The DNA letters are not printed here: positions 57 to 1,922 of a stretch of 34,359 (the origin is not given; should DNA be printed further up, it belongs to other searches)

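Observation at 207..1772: One polypeptide combining TssB-like and TssC-like sheath segments, short at the C-terminus and outside any T6SS cluster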

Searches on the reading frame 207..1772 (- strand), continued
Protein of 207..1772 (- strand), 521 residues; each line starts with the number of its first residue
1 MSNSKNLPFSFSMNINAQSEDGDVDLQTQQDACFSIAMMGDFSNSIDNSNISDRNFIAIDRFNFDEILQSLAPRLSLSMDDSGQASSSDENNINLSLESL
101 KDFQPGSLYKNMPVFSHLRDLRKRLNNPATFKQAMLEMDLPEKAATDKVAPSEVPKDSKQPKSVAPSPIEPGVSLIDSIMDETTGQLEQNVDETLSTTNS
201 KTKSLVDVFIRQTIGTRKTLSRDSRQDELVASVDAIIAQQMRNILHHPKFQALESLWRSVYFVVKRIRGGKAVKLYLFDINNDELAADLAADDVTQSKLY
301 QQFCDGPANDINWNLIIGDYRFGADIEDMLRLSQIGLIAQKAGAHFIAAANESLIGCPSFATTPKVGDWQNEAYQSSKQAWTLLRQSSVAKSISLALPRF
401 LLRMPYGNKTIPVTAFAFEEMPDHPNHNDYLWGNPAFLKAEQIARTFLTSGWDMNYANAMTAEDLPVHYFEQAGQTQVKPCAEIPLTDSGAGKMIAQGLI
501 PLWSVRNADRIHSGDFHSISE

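Call 69: search_protein_representatives(protein=P0001)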
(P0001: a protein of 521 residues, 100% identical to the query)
Query: 521 residues. Proteins with E-value up to 0.001 (for the whole library): 5038; up to 1e-10: 3294; up to 1e-30: 1343. The best 150 are listed.
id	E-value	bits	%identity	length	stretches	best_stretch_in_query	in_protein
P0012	3.8e-201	685.8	61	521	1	1-521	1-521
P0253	9.5e-130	450.3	44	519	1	1-519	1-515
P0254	4.9e-117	408.4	45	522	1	27-520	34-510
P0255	5.7e-97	342.2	40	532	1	9-520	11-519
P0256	1.9e-93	330.6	37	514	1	2-520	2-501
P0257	4.9e-92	325.9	44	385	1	160-520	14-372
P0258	1.5e-87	311.2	39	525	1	27-520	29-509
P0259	3.5e-87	309.9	69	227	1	1-221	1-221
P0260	1.0e-85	305.1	38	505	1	26-517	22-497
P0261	1.4e-85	304.6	36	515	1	27-520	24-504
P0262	4.5e-83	296.4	39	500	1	34-520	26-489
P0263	1.2e-81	291.7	36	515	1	35-520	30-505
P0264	1.4e-81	291.5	35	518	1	19-520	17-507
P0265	2.8e-81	290.5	37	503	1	28-520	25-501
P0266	4.0e-81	290.0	36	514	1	9-520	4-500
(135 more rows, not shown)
